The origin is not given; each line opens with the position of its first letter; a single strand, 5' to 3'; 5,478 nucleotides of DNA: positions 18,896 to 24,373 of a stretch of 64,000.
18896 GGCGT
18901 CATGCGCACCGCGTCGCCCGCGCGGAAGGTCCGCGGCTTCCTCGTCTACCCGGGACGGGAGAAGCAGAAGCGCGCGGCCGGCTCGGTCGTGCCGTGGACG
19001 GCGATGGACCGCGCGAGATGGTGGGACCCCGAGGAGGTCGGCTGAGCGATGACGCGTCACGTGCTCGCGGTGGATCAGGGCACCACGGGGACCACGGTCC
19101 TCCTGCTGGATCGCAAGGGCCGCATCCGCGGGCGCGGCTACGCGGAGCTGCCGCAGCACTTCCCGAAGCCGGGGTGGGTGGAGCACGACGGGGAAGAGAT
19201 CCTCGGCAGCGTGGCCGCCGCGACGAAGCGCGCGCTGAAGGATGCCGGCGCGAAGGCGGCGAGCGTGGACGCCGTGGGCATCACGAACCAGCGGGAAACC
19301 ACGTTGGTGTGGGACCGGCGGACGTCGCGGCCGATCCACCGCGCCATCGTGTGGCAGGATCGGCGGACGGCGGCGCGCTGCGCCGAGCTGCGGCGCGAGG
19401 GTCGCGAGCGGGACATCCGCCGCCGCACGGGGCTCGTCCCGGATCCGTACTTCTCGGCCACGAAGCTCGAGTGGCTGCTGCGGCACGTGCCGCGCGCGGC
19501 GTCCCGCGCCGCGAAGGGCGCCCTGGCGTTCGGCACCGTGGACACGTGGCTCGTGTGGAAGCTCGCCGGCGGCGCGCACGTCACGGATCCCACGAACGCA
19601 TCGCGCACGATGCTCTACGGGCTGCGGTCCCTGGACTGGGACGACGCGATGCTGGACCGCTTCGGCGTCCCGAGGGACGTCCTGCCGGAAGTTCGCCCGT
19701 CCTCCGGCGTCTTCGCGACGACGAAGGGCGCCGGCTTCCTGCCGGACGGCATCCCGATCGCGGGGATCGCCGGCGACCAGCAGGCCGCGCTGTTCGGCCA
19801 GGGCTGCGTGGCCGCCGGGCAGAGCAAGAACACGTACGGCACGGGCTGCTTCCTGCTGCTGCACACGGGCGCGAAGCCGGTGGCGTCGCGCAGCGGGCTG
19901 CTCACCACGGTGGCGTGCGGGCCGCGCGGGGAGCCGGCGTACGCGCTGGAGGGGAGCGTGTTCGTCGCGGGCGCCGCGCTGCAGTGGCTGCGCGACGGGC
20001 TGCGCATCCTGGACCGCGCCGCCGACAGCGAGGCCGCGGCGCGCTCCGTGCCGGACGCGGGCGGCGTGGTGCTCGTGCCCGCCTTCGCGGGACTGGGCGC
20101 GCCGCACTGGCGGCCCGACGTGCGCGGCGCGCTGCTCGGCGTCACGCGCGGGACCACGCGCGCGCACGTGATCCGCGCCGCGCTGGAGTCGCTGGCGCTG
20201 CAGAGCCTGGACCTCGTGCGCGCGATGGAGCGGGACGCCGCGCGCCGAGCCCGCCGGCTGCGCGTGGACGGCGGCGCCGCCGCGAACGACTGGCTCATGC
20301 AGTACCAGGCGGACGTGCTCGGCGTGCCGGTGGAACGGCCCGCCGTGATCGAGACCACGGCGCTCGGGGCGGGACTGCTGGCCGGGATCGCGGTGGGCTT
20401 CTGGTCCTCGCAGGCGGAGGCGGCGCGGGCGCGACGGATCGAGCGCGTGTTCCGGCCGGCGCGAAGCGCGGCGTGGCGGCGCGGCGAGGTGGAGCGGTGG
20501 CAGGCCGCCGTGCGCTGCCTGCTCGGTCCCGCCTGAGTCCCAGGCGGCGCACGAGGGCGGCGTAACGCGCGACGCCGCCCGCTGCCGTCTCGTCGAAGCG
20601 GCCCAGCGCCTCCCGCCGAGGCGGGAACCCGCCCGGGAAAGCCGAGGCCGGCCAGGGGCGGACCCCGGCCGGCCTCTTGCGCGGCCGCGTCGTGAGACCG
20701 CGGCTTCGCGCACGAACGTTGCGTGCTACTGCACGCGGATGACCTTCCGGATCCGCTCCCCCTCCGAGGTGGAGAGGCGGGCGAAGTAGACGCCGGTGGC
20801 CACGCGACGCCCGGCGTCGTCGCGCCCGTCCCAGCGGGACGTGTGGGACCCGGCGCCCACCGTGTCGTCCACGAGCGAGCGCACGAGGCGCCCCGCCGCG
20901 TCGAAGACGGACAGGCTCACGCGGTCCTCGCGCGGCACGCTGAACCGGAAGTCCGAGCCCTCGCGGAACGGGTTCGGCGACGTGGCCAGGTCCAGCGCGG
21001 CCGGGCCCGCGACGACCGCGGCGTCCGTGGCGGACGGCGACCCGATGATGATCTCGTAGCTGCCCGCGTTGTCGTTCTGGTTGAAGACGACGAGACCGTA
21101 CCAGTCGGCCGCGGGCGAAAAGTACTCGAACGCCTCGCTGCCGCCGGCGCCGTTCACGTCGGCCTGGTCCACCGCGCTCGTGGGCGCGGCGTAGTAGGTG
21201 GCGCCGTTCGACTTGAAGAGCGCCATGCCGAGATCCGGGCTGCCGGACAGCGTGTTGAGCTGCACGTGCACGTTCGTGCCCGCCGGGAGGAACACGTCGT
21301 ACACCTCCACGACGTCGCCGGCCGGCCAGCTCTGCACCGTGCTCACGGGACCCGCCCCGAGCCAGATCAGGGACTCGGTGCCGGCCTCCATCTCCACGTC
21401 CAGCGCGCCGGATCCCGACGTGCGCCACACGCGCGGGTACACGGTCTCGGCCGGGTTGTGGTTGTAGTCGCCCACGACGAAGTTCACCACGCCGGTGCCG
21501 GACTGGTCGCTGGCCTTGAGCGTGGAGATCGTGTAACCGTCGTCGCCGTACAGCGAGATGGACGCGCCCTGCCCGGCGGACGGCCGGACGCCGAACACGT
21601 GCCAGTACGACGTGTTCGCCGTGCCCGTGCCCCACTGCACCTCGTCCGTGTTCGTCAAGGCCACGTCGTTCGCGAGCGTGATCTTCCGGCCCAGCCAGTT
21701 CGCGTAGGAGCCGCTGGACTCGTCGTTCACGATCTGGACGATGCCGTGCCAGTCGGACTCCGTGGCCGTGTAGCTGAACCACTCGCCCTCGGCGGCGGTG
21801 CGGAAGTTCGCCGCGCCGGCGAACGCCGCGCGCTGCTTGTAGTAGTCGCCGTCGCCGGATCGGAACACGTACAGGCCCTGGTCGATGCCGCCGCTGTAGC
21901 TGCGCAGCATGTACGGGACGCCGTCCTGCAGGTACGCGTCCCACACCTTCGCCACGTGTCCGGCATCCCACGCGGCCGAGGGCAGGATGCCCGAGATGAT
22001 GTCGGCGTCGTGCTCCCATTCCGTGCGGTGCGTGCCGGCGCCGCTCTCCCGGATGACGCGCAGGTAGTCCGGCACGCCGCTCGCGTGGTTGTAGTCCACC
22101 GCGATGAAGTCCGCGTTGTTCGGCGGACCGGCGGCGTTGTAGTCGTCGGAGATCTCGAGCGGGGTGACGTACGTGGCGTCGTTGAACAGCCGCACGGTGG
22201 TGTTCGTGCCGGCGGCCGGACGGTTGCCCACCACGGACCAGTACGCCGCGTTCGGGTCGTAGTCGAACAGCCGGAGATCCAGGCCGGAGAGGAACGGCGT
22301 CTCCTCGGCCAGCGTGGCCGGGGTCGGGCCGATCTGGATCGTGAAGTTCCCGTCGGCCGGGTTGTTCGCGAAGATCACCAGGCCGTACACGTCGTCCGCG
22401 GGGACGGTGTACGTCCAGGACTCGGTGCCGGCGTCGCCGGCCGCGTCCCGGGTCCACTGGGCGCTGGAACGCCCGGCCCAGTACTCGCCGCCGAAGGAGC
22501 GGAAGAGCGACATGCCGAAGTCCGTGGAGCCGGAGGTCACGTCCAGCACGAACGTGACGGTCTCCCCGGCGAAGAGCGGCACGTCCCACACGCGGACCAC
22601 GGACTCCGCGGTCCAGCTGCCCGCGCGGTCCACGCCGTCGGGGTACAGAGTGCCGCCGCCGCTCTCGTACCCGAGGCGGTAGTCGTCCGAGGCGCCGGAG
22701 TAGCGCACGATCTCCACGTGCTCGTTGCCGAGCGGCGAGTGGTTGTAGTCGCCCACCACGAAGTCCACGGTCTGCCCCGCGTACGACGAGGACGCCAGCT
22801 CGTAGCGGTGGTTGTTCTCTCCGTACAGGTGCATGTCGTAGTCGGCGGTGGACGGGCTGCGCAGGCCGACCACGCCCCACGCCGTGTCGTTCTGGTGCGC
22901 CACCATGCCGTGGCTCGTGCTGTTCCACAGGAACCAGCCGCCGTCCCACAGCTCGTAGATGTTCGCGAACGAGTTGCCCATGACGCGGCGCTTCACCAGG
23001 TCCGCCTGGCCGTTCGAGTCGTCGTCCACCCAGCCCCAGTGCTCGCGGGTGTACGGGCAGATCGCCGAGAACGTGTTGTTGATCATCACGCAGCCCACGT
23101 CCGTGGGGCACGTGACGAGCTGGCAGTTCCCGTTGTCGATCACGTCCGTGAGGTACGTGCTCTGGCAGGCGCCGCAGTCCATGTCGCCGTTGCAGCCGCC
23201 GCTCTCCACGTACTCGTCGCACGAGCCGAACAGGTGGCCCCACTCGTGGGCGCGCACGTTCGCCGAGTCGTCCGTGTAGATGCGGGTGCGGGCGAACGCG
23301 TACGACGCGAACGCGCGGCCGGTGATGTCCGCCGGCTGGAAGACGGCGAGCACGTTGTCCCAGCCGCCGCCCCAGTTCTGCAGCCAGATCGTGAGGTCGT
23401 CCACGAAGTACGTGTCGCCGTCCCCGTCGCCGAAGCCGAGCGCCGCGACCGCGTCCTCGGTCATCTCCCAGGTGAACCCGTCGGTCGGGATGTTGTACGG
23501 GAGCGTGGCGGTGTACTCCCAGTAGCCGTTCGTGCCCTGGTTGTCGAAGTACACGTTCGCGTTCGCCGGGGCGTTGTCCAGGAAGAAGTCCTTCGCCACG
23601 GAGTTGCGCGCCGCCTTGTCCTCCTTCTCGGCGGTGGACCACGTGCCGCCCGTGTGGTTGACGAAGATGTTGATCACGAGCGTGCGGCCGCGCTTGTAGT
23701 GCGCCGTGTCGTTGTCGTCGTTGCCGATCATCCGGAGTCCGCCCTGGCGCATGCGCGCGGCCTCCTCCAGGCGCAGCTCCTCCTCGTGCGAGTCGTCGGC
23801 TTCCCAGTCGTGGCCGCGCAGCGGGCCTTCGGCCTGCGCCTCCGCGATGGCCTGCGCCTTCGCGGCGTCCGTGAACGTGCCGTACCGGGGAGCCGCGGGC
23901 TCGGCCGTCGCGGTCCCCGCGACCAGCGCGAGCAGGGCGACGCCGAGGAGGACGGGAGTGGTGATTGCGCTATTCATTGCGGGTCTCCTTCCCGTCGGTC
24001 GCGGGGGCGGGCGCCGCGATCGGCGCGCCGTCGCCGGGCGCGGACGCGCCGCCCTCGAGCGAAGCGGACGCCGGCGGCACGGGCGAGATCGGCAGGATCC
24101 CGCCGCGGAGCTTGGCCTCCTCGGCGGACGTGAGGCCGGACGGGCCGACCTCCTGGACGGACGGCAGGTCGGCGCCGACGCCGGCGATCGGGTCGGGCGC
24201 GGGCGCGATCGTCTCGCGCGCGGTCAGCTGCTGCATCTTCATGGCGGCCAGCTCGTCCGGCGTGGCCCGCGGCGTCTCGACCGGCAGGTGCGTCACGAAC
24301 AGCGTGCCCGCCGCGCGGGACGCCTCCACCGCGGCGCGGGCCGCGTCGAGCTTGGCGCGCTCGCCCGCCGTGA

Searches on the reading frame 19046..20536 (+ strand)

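Call 68: search_protein_families(library=pfam, proteins=[window:19046-20536:+], max_evalue=0.001)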
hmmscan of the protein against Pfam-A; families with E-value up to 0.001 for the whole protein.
window:19046-20536:+ (496 aa): 2 families
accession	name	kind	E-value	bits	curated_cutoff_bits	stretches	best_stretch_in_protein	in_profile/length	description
PF00370.27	FGGY_N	-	9.4e-72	242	28.8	1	6-251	2-245/245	FGGY family of carbohydrate kinases, N-terminal domain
PF02782.22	FGGY_C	-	2.5e-42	145.4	27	1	262-449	3-197/198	FGGY family of carbohydrate kinases, C-terminal domain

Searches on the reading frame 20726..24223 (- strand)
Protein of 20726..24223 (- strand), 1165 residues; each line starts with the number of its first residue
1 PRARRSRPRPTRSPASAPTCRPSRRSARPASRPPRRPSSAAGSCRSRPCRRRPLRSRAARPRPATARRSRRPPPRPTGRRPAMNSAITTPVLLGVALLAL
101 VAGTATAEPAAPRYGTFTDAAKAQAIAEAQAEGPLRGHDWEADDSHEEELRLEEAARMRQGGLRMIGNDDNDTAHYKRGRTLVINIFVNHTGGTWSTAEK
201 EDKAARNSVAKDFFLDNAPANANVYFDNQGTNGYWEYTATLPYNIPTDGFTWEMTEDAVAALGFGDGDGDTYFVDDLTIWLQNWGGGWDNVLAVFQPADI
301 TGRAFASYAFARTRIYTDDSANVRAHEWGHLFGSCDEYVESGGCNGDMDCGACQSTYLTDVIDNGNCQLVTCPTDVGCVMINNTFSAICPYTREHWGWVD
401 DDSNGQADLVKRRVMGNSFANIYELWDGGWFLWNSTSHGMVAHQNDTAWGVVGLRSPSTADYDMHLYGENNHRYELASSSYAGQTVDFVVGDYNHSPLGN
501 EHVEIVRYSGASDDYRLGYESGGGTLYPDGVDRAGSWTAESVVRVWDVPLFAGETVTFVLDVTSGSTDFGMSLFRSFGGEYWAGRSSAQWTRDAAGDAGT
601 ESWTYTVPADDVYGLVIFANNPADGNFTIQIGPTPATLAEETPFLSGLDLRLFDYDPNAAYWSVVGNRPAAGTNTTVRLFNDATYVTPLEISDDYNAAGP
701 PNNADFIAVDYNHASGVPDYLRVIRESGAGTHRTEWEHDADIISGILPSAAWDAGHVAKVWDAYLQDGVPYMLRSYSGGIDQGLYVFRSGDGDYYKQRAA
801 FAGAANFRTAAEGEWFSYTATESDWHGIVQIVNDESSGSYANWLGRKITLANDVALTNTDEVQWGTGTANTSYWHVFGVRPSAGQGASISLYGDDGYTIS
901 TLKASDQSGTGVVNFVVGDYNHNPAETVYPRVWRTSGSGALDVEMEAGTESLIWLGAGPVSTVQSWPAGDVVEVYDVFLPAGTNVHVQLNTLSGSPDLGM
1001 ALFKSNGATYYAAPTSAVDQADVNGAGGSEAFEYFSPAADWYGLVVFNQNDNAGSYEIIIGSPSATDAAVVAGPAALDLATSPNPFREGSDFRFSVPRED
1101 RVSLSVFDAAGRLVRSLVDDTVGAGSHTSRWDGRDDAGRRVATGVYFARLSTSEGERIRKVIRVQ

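Call 44: search_protein_families(library=ncbifam, proteins=[window:20726-24223:-], max_evalue=0.001)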
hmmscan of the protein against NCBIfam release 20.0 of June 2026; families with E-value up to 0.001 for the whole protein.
window:20726-24223:- (1165 aa): 7 families
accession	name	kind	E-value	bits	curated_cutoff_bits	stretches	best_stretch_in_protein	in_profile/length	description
TIGR04183.1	Por_Secre_tail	domain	1.6e-08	34.4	23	1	1083-1162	3-70/72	T9SS type A sorting domain-containing protein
NF033707.1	T9SS_sortase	equivalog_domain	2.2e-08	32.2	420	1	1076-1153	996-1078/1095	type IX secretion system sortase PorU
NF009276.0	PRK12633.1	equivalog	5.1e-07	29.6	383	1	1100-1156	129-185/234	flagellar basal body rod modification protein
NF052323.1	T9SSA_dep_M6i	equivalog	2.1e-06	26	600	1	1083-1164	962-1039/1043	T9SS-dependent M6-like inactivated metalloprotease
NF005176.1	PRK06655.1-1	equivalog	6e-06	26.3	230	1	1097-1156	94-154/197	flagellar hook assembly protein FlgD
NF052228.1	T9SS_PorZ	equivalog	7.1e-05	21.4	260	1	1106-1157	701-747/757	type IX secretion system anionic LPS delivery protein PorZ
NF009277.0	PRK12634.1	equivalog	0.00063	19.9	333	0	1102-1146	124-168/221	flagellar basal body rod modification protein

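Call 68: search_protein_families(library=pfam, proteins=[window:20726-24223:-], max_evalue=0.001)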
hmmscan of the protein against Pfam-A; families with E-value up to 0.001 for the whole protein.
window:20726-24223:- (1165 aa): 1 family
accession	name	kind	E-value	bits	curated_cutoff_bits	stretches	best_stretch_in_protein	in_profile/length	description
PF13860.13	FlgD_ig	-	1.8e-09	37.8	27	1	1100-1153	23-76/79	FlgD Ig-like domain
